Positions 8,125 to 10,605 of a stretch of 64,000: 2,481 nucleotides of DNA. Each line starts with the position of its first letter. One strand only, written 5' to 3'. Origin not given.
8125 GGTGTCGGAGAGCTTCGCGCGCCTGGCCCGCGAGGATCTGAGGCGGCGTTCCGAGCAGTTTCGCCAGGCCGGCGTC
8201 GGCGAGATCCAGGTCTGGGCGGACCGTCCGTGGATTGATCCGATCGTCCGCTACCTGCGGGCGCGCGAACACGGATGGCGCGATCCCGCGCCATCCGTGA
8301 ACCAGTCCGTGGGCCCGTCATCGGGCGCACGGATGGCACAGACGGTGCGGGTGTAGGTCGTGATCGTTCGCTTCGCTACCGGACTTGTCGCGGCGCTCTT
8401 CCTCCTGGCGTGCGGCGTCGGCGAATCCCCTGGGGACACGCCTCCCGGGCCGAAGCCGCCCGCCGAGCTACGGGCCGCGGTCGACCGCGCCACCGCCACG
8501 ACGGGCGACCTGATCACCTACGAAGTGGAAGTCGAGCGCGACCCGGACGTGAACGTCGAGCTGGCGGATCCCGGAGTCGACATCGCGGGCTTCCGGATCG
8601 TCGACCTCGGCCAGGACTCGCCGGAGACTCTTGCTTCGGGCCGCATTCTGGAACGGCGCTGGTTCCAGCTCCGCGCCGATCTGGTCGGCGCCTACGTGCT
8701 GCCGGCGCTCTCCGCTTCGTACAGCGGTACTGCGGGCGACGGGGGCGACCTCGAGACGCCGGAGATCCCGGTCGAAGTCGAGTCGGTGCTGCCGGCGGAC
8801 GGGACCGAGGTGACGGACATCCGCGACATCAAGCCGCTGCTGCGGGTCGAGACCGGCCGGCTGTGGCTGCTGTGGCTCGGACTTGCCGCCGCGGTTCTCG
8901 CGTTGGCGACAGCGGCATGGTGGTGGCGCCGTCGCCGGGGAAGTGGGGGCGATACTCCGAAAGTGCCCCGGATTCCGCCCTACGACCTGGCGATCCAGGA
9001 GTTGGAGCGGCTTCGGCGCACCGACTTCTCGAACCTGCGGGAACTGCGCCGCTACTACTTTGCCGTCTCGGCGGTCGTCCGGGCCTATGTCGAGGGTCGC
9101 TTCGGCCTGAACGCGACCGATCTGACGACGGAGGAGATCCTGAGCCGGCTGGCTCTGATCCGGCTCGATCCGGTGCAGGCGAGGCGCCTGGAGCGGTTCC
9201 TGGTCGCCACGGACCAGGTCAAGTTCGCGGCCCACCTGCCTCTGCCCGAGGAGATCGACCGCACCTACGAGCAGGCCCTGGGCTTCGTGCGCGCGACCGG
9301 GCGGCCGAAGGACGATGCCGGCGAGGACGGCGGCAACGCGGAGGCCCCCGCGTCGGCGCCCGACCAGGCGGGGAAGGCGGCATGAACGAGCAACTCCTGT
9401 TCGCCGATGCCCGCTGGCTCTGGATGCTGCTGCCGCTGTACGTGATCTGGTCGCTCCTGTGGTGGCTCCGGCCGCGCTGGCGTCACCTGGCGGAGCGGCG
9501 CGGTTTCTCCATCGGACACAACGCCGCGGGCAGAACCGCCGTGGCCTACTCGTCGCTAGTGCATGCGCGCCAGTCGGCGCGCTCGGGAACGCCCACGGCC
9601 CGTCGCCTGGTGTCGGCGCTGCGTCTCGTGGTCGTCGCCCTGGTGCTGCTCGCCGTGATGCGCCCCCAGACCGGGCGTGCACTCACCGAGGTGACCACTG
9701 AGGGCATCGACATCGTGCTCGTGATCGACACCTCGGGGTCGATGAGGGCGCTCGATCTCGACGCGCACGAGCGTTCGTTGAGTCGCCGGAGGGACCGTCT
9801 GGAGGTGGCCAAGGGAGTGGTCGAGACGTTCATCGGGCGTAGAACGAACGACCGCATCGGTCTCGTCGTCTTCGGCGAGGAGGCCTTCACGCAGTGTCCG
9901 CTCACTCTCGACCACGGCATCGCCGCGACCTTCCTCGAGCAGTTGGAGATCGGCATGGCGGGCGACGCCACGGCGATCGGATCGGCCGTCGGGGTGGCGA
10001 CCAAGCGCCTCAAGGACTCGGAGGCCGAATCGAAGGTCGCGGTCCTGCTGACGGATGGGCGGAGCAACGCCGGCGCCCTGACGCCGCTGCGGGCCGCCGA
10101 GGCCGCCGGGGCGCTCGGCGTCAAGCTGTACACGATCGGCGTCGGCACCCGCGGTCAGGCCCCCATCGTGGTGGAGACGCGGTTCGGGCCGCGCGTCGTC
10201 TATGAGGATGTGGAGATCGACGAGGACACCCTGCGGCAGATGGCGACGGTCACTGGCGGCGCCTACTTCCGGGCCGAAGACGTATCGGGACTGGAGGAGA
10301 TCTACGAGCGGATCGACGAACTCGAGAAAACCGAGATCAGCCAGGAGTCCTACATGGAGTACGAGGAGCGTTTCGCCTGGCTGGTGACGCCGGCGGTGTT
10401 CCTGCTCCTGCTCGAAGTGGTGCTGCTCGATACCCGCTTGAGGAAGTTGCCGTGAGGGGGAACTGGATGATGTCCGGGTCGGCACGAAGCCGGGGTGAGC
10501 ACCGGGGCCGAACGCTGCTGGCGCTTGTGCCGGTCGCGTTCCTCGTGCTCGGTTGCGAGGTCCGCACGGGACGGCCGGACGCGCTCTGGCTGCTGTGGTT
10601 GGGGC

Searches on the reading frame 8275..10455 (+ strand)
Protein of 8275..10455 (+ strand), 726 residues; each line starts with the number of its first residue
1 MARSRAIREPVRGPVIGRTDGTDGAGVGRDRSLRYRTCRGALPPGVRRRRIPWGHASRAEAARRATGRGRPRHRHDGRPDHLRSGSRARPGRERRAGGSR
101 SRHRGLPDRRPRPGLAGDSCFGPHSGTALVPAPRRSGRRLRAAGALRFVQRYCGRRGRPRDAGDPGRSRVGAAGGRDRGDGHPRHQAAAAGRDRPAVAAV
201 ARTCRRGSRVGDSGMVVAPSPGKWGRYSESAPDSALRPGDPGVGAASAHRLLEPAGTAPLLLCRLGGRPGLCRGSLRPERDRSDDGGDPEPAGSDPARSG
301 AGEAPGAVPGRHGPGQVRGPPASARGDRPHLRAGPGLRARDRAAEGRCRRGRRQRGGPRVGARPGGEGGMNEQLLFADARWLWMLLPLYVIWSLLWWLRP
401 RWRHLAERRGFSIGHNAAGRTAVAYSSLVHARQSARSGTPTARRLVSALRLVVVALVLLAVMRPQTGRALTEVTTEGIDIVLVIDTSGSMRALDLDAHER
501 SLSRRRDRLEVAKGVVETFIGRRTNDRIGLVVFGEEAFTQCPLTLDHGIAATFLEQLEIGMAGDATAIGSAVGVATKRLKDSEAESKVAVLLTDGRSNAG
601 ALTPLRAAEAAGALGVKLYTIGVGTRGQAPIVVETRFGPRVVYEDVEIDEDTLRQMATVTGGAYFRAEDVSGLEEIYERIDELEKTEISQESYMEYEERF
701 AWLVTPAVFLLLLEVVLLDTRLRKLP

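Call 41: find_encoding_contigs(protein=window:8275-10455:+, flank=10000, max_places=1)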
Protein window:8275-10455:+ (726 aa): no gene with exactly this product is on record in the collection.
